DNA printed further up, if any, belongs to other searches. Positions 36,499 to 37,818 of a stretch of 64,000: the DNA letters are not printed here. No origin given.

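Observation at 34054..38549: Compact putative periplasmic copper redox operon: CoxG-like, cupredoxin, beta-helix protein, Tat multicopper oxidase, Zn peptidase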

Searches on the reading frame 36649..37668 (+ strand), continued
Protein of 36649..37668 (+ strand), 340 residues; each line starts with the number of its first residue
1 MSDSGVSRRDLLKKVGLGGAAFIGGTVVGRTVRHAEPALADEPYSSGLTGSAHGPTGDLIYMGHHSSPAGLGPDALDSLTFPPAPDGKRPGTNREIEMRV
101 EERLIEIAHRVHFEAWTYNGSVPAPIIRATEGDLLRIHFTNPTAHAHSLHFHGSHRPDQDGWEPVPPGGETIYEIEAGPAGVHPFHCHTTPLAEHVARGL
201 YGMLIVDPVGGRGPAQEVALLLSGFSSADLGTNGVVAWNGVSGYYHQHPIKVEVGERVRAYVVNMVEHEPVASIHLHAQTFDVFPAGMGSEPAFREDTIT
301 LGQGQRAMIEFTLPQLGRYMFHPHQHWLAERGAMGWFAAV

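Call 10: find_homologous_proteins(query=window:36649-37668:+, max_evalue=1e-20)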
Query window:36649-37668:+ (340 aa): 1174 proteins with E <= 1e-20 among 7906 candidates; the best 120 are listed.
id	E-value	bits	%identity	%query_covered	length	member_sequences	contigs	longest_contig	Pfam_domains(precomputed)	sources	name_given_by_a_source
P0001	2.5e-231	785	100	100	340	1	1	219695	PF07731.21,PF07732.22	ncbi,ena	-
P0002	3.6e-168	577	74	100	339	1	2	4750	PF07731.21,PF07732.22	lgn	-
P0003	3.3e-162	558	71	100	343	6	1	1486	PF07731.21,PF07732.22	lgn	-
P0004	4.1e-162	557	70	100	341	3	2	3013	PF07731.21,PF07732.22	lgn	-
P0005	1.3e-160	552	70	100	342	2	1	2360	PF07731.21,PF07732.22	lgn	-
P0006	5.8e-160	550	71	100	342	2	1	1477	PF07731.21,PF07732.22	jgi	jgi:FtsP/CotA-like multicopper oxidase with cupredoxin domain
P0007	3.5e-159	548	69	100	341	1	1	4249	PF07731.21,PF07732.22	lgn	-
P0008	3.6e-159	548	69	100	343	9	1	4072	PF07731.21,PF07732.22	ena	-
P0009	9.2e-159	546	69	100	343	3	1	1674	PF07731.21,PF07732.22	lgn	-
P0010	3.2e-158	545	72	99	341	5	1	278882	PF07731.21,PF07732.22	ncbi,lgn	ncbi:MAG: multicopper oxidase domain-containing protein [Acidimicrobiia bacterium]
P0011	8.7e-158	543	70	100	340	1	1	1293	PF07731.21,PF07732.22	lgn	-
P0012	1.5e-157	542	74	94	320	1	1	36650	PF07731.21,PF07732.22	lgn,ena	-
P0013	1.9e-157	542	70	99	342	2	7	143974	PF07731.21,PF07732.22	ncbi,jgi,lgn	-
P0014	2.1e-157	542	70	99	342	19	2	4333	PF07731.21,PF07732.22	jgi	jgi:FtsP/CotA-like multicopper oxidase with cupredoxin domain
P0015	2.7e-157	542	68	100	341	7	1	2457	PF07731.21,PF07732.22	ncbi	ncbi:MAG TPA: multicopper oxidase domain-containing protein [Acidimicrobiia bacterium]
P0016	2.8e-157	541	69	100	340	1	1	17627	PF07731.21,PF07732.22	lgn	-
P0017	7.9e-157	540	67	99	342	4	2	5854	PF07731.21,PF07732.22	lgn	-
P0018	9.1e-157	540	69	100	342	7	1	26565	PF07731.21,PF07732.22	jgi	jgi:FtsP/CotA-like multicopper oxidase with cupredoxin domain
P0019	2.3e-156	538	69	100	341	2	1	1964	PF07731.21,PF07732.22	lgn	-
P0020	3.0e-156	538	69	100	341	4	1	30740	PF07731.21,PF07732.22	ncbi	-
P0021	3.4e-156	538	65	99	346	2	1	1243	PF07731.21,PF07732.22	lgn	-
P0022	4.1e-156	538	68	100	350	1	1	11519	PF07731.21,PF07732.22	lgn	-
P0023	4.1e-156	538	69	100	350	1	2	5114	PF07731.21,PF07732.22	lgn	-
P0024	4.3e-156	538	71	99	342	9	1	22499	PF07731.21,PF07732.22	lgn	-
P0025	5.4e-156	537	69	99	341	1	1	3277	PF07731.21,PF07732.22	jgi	jgi:nitrite reductase (NO-forming)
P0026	6.6e-156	537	69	99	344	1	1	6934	PF07731.21,PF07732.22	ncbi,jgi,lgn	ncbi:MAG: multicopper oxidase domain-containing protein [Acidimicrobiia bacterium]|jgi:FtsP/CotA-lik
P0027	1.4e-155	536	69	99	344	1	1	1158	PF07731.21,PF07732.22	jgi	-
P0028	1.5e-155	536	70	99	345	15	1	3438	PF07731.21,PF07732.22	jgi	jgi:FtsP/CotA-like multicopper oxidase with cupredoxin domain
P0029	1.6e-155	536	76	83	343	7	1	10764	PF07731.21,PF07732.22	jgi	jgi:FtsP/CotA-like multicopper oxidase with cupredoxin domain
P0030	1.8e-155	536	69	99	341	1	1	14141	PF07731.21,PF07732.22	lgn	-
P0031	1.8e-155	535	70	99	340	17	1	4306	PF07731.21,PF07732.22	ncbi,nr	ncbi:MAG TPA: multicopper oxidase domain-containing protein [Acidimicrobiia bacterium]|nr:multicoppe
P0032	2.4e-155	535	67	100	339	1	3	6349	PF07731.21,PF07732.22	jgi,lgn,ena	-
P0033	2.7e-155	535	68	100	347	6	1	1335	PF07731.21,PF07732.22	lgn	-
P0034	2.9e-155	535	66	100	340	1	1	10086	PF07731.21,PF07732.22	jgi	jgi:FtsP/CotA-like multicopper oxidase with cupredoxin domain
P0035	3.3e-155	535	68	100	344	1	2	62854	PF07731.21,PF07732.22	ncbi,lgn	ncbi:MAG: multicopper oxidase domain-containing protein [Actinomycetota bacterium]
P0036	3.7e-155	534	69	99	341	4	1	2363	PF07731.21,PF07732.22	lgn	-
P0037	4.9e-155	534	69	100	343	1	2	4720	PF07731.21,PF07732.22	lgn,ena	-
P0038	5.8e-155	534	72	87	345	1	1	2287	PF07731.21,PF07732.22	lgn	-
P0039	6.0e-155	534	69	100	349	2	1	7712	PF07731.21,PF07732.22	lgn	-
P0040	6.8e-155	534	67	100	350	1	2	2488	PF07731.21,PF07732.22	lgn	-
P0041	1.0e-154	533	67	100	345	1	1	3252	PF07731.21,PF07732.22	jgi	jgi:nitrite reductase (NO-forming)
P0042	1.6e-154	532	69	99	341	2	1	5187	PF07731.21,PF07732.22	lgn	-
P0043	1.8e-154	532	67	100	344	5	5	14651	PF07731.21,PF07732.22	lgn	-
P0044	1.9e-154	532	67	99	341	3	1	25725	PF07731.21,PF07732.22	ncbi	-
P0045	2.4e-154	532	69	99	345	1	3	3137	PF07731.21,PF07732.22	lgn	-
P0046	2.7e-154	532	68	100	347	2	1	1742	PF07731.21,PF07732.22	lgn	-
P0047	3.1e-154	531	68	99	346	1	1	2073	PF07731.21,PF07732.22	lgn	-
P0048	3.3e-154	531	69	100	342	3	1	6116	PF07731.21,PF07732.22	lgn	-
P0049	3.4e-154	531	69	100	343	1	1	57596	PF07731.21,PF07732.22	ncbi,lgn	-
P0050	4.2e-154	531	68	100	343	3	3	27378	PF07731.21,PF07732.22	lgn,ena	-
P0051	4.3e-154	531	69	99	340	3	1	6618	PF07731.21,PF07732.22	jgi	jgi:FtsP/CotA-like multicopper oxidase with cupredoxin domain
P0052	4.8e-154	531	68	99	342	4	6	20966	PF07731.21,PF07732.22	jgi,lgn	jgi:FtsP/CotA-like multicopper oxidase with cupredoxin domain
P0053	5.3e-154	531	69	99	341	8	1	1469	PF07731.21,PF07732.22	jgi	-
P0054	6.2e-154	530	73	83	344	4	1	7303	PF07731.21,PF07732.22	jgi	-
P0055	8.1e-154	530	68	99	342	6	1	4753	PF07731.21,PF07732.22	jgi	jgi:FtsP/CotA-like multicopper oxidase with cupredoxin domain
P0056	1.2e-153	530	69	100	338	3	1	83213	PF07731.21,PF07732.22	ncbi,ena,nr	ncbi:MAG: multicopper oxidase domain-containing protein [Acidimicrobiia bacterium]|nr:multicopper ox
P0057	1.2e-153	530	68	99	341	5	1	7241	PF07731.21,PF07732.22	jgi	-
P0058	1.4e-153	529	68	100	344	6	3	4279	PF07731.21,PF07732.22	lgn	-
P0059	1.4e-153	529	68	100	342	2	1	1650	PF07731.21,PF07732.22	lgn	-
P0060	2.4e-153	529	72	83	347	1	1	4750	PF07731.21,PF07732.22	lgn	-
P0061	3.7e-153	528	66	99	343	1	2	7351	PF07731.21,PF07732.22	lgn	-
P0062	4.1e-153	528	67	100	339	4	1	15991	PF07731.21,PF07732.22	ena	-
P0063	4.4e-153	528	69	99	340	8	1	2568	PF07731.21,PF07732.22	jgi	jgi:FtsP/CotA-like multicopper oxidase with cupredoxin domain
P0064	4.6e-153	528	68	99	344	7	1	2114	PF07731.21,PF07732.22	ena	-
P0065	5.5e-153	527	71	83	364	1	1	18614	PF07731.21,PF07732.22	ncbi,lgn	-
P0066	5.6e-153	527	68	100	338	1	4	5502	PF07731.21,PF07732.22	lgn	-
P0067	6.1e-153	527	69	100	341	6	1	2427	PF07731.21,PF07732.22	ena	-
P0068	6.8e-153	527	72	83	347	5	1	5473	PF07731.21,PF07732.22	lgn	-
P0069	7.5e-153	527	69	100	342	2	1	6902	PF07731.21,PF07732.22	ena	-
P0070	7.8e-153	527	67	100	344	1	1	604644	PF07731.21,PF07732.22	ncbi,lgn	-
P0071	8.5e-153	527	68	100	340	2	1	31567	PF07731.21,PF07732.22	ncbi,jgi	-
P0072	1.0e-152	526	66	100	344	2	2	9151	PF07731.21,PF07732.22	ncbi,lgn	ncbi:MAG: multicopper oxidase domain-containing protein [Acidimicrobiia bacterium]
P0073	1.0e-152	526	74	83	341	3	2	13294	PF07731.21,PF07732.22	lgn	-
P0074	1.1e-152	526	72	83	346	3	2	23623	PF07731.21,PF07732.22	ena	-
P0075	1.4e-152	526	67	100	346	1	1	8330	PF07731.21,PF07732.22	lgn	-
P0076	1.4e-152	526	67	100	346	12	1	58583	PF07731.21,PF07732.22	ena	-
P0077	1.7e-152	526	68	99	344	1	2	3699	PF07731.21,PF07732.22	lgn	-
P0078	1.8e-152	526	67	100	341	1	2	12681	PF07731.21,PF07732.22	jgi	jgi:FtsP/CotA-like multicopper oxidase with cupredoxin domain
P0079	2.1e-152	525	67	99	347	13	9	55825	PF07731.21,PF07732.22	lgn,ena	-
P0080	2.2e-152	525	67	99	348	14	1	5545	PF07731.21,PF07732.22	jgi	jgi:nitrite reductase (NO-forming)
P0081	2.7e-152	525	70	97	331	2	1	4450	PF07731.21,PF07732.22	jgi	jgi:FtsP/CotA-like multicopper oxidase with cupredoxin domain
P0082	3.1e-152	525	67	99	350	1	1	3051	PF07731.21,PF07732.22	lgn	-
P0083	3.4e-152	525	68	99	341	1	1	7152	PF07731.21,PF07732.22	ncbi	-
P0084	3.6e-152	525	67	99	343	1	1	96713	PF07731.21,PF07732.22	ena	-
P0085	3.7e-152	525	68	100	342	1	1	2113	PF07731.21,PF07732.22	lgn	-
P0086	3.9e-152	525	72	83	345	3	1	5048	PF07731.21,PF07732.22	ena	-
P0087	4.0e-152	524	66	99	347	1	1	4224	PF07731.21,PF07732.22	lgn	-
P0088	4.1e-152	524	68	100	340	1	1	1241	PF07731.21,PF07732.22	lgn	-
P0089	4.8e-152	524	67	100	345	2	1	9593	PF07731.21,PF07732.22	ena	-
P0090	5.0e-152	524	66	99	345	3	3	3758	PF07731.21,PF07732.22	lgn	-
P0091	5.0e-152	524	68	100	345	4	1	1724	PF07731.21,PF07732.22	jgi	-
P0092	5.4e-152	524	68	100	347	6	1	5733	PF07731.21,PF07732.22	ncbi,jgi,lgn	ncbi:MAG: multicopper oxidase domain-containing protein [Acidimicrobiia bacterium]|jgi:FtsP/CotA-lik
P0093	7.1e-152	524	66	99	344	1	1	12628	PF07731.21,PF07732.22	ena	-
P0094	7.6e-152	524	71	83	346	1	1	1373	PF07731.21,PF07732.22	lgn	-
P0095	8.5e-152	523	68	100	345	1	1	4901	PF07731.21,PF07732.22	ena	-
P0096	1.1e-151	523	66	100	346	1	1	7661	PF07731.21,PF07732.22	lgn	-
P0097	1.8e-151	522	69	99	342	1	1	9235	PF07731.21,PF07732.22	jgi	jgi:FtsP/CotA-like multicopper oxidase with cupredoxin domain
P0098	1.9e-151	522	67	100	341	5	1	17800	PF07731.21,PF07732.22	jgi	jgi:FtsP/CotA-like multicopper oxidase with cupredoxin domain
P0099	2.1e-151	522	67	100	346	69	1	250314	PF07731.21,PF07732.22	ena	-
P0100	2.4e-151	522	67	100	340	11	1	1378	PF07731.21,PF07732.22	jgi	jgi:FtsP/CotA-like multicopper oxidase with cupredoxin domain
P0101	2.6e-151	522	66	100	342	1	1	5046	PF07731.21,PF07732.22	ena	-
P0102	2.9e-151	522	68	99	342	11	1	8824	PF07731.21,PF07732.22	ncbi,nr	ncbi:MAG TPA: multicopper oxidase domain-containing protein [Acidimicrobiia bacterium]|nr:multicoppe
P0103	4.2e-151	521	68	100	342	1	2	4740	PF07731.21,PF07732.22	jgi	jgi:nitrite reductase (NO-forming)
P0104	4.8e-151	521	67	99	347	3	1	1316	PF07731.21,PF07732.22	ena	-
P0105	5.7e-151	521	68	99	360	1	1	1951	PF07731.21,PF07732.22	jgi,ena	-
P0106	6.6e-151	520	66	100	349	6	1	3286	PF07731.21,PF07732.22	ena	-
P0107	6.8e-151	520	66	100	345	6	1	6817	PF07731.21,PF07732.22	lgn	-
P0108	8.5e-151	520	66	99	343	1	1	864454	PF07731.21,PF07732.22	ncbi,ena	-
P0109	1.1e-150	520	67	99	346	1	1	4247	PF07731.21,PF07732.22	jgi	jgi:nitrite reductase (NO-forming)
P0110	1.4e-150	519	65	100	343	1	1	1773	PF07731.21,PF07732.22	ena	-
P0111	1.4e-150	519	67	99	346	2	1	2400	PF07731.21,PF07732.22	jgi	jgi:FtsP/CotA-like multicopper oxidase with cupredoxin domain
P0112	1.7e-150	519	68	100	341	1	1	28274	PF07731.21,PF07732.22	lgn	-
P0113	2.0e-150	519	67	100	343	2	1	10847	PF07731.21,PF07732.22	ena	-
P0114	2.2e-150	519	67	100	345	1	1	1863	PF07731.21,PF07732.22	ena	-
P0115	2.3e-150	519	67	100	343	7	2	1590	PF07731.21,PF07732.22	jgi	jgi:FtsP/CotA-like multicopper oxidase with cupredoxin domain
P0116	2.3e-150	519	67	100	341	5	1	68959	PF07731.21,PF07732.22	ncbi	-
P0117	2.5e-150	519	67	100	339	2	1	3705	PF07731.21,PF07732.22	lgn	-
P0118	2.7e-150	518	66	100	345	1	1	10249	PF07731.21,PF07732.22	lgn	-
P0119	2.9e-150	518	65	100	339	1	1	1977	PF07731.21,PF07732.22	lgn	-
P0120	3.1e-150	518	66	99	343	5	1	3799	PF07731.21,PF07732.22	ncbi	-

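Call 12: find_related_loci(query=A1, collection=genome_contigs, flank=8000)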
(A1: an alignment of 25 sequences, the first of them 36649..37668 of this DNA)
Query A1 (340 aa) in genome_contigs; peptide patterns used: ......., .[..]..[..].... (x = any residue, [..] = any of these).
599 stretches matched a pattern (row limit reached: there are more); 581 encode a relative of the query (tblastn E <= 1e-3); the best 80 are kept; 80 distinct loci.
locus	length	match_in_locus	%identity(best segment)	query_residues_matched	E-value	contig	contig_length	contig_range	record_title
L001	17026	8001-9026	71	1-340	8e-157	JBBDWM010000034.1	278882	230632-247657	MAG: Acidimicrobiia bacterium isolate LejiaD_63_54 Lejia_D_60_length_278882_cov_32, whole genome shotgun sequence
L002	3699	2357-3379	70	4-340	3e-162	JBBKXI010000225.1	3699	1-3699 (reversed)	MAG: Acidimicrobiia bacterium isolate metabat_bins.171 k119_3756354, whole genome shotgun sequence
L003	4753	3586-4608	70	3-340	8e-160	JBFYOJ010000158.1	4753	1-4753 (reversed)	MAG: Acidimicrobiia bacterium isolate PPR_0124 k121_1604785, whole genome shotgun sequence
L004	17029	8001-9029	69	1-340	7e-156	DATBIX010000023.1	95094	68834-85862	MAG TPA_asm: Acidimicrobiia bacterium isolate SMAG_U3905 k141_1015633, whole genome shotgun sequence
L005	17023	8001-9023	69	2-340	1e-155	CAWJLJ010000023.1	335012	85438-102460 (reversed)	MAG: uncultured Acidobacteriota bacterium isolate MFD05747.bin.2.102 genome assembly, contig: contig_511, whole genome s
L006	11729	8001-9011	70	4-340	3e-155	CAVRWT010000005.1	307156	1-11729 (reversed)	MAG: uncultured Acidobacteriota bacterium isolate MFD02242.bin.2.214 genome assembly, contig: contig_17941, whole genome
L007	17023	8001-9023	68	2-340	9e-155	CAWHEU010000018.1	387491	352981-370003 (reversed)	MAG: uncultured Acidobacteriota bacterium isolate MFD00962.bin.2.52 genome assembly, contig: contig_24478, whole genome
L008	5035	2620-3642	67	2-340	1e-154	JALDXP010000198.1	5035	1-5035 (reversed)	MAG: Actinomycetota bacterium isolate MCT-CON-03 NODE_3777_length_5035_cov_8.713855, whole genome shotgun sequence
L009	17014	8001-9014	68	5-340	7e-152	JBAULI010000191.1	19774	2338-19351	MAG: Acidimicrobiia bacterium isolate MFD09314_ilm_asm_bin41 k127_418488, whole genome shotgun sequence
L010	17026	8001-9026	67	2-340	1e-151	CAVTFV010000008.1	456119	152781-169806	MAG: uncultured Acidobacteriota bacterium isolate MFD09267.bin.1.163 genome assembly, contig: contig_5322, whole genome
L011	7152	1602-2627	67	1-340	9e-152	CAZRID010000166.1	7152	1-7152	MAG TPA_asm: uncultured Acidimicrobiaceae bacterium isolate SRP136066_co1_206 genome assembly, contig: NODE_16459_length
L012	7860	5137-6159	67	2-340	2e-151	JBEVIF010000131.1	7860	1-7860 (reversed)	MAG: Acidimicrobiia bacterium isolate T2R6BO_autometa_bin_0009 T2R6BO_autometa_bin_0009_k133_5454027, whole genome shotg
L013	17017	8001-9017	66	4-340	1e-150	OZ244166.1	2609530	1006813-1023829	MAG: Acidimicrobiia bacterium isolate d3657b15-20e7-4375-8b11-4b40448e64b8 genome assembly, chromosome: 1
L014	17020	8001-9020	66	3-340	1e-150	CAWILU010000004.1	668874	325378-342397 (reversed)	MAG: uncultured Acidobacteriota bacterium isolate MFD05176.bin.2.204 genome assembly, contig: contig_48209, whole genome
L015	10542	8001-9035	66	1-340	5e-150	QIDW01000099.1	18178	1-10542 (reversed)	MAG: Acidimicrobiia bacterium isolate SZUA-217 Ga0063294_10005406, whole genome shotgun sequence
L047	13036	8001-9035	54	6-340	3e-114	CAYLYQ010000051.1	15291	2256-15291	MAG TPA_asm: uncultured Acidimicrobiaceae bacterium isolate binchicken_co286_61 genome assembly, contig: NODE_4662_lengt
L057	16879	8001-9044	52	4-340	3e-111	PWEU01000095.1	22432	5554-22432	MAG: Nitriliruptoraceae bacterium isolate T1Sed10_7 T1-Sed10-C1825, whole genome shotgun sequence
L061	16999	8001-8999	54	6-340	1e-109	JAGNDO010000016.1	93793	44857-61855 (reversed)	MAG: Caldilineaceae bacterium isolate Gw_Eff_bin_337 Gw_Eff_296_length_93793_cov_134.009566, whole genome shotgun sequen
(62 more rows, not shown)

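Call 34: search_dna_similar(query=window:36649-37668:+, collection=plasmids, mode=protein, max_rows=25, max_evalue=1e-20)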
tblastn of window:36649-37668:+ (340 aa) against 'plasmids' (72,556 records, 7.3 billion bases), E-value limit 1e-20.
Records with a match: 162; places in all: 166; records where one place covers at least 80% of the query: 107.
Best place of each record, by identity: <60% 162.
By first word of the organism name: Pseudosulfitobacter 37; Rhodococcus 30; Pseudomonas 13; Sinorhizobium 10; Sulfitobacter 6; Shinella 6; Paenarthrobacter 4; Arthrobacter 4; Cytobacillus 3; Halomarina 3; and 34 more.
By predicted mobility (MOB-suite, as given by PLSDB): conjugative 81; non-mobilizable 62; mobilizable 19.
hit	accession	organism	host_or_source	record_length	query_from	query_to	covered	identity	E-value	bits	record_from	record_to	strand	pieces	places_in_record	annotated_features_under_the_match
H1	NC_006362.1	Nocardia farcinica IFM 10152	-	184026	7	337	97%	41.3%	8e-68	237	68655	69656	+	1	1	multicopper oxidase domain-containing protein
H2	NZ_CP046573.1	Rhodococcus sp. WAY2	cell culture,bacterial consortium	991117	4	337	98%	40.3%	7e-65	229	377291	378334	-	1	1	multicopper oxidase domain-containing protein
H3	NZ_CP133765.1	Peribacillus sp. R9-11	sediment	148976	1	337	99%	39.4%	3e-66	233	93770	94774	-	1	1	multicopper oxidase domain-containing protein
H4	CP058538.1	Deinococcus sp. D7000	seawater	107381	3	340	99%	39.3%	6e-63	223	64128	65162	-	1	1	multicopper oxidase domain-containing protein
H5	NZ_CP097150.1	Deinococcus sp. QL22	-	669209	3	340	99%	39.2%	4e-62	221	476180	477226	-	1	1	multicopper oxidase domain-containing protein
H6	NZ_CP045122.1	Rubrobacter marinus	single pure culture,marine sediment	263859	5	337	98%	39.6%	6e-66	232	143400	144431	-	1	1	multicopper oxidase domain-containing protein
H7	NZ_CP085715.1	Peribacillus asahii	single cell,soil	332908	4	337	98%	39.4%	2e-69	241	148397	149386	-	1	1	multicopper oxidase domain-containing protein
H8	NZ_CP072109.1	Rhodococcus qingshengii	cell culture,Concrete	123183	4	337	98%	39.3%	4e-64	226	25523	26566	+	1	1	multicopper oxidase domain-containing protein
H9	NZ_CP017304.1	Rhodococcus sp. YL-1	pure culture,soil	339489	4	337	98%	39.3%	4e-64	226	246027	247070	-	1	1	multicopper oxidase domain-containing protein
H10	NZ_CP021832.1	Sinorhizobium meliloti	Medicago truncatula,Single Cell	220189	2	340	100%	38.3%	9e-61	217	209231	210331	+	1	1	multicopper oxidase domain-containing protein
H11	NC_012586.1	Sinorhizobium fredii NGR234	-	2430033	2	340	100%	38.3%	7e-60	214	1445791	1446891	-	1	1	record has no annotation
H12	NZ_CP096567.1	Rhodococcus qingshengii JCM 15477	sandy loam,soil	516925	4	337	98%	38.7%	2e-63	224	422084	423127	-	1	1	multicopper oxidase domain-containing protein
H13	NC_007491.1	Rhodococcus erythropolis PR4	seawater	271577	4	337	98%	38.7%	4e-63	224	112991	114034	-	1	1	multicopper oxidase domain-containing protein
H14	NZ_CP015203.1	Rhodococcus sp. 008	Skate,bacterial culture,renal tissue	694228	4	337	98%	38.7%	4e-63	224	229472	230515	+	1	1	multicopper oxidase domain-containing protein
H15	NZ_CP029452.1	Sinorhizobium fredii CCBAU 25509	Glycine soja,cell culture,plant root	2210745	2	340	100%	37.8%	4e-58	209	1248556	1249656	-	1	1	record has no annotation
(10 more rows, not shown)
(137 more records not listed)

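Call 37: get_annotated_region(hit=H1, flank=7000)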
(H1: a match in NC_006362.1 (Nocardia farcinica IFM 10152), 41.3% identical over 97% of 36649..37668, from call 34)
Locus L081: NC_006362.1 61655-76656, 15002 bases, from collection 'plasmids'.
description: Nocardia farcinica IFM 10152 plasmid pNF1, complete sequence
organism: Nocardia farcinica IFM 10152 (NCBI taxid 247156)
taxonomy: Bacteria; Actinomycetota; Actinomycetes; Mycobacteriales; Nocardiaceae; Nocardia; Nocardia farcinica; Nocardia farcinica IFM 10152
host: -; source: -; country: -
typing (MOB-suite, as given by PLSDB): mobilizable; relaxase MOBP
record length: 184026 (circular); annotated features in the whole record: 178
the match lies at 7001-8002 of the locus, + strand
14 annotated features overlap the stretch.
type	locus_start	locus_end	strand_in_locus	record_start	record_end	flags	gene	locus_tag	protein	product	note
CDS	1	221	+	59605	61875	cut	-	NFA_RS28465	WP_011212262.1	bifunctional SulP family inorganic anion transporter/carbonic anhydrase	-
CDS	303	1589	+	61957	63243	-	-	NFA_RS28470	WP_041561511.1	alpha/beta hydrolase-fold protein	-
CDS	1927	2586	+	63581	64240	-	-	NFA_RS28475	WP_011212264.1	hypothetical protein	-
CDS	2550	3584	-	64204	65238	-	-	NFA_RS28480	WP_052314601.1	cation diffusion facilitator family transporter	-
CDS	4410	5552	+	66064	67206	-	-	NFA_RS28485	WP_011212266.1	PLP-dependent cysteine synthase family protein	-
CDS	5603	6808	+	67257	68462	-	-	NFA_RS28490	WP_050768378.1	MFS transporter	GO:0055085 - transmembrane transport [Evidence IEA]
CDS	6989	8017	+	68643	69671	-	-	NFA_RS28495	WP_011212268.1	multicopper oxidase domain-containing protein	-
CDS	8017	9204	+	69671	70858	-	-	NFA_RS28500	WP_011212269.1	metal transporter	-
CDS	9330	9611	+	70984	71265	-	-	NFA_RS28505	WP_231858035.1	Rieske (2Fe-2S) protein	-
CDS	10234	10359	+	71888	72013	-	-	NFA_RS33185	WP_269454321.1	hypothetical protein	-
CDS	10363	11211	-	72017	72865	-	-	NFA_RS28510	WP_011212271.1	hypothetical protein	-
CDS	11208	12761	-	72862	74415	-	-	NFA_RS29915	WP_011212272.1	hypothetical protein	-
CDS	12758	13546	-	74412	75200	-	-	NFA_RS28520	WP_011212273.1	ATP-binding protein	-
CDS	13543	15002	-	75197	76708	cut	-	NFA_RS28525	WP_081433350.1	Mu transposase C-terminal domain-containing protein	-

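Call 43: find_encoding_contigs(protein=P0001, flank=10000, max_places=2)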
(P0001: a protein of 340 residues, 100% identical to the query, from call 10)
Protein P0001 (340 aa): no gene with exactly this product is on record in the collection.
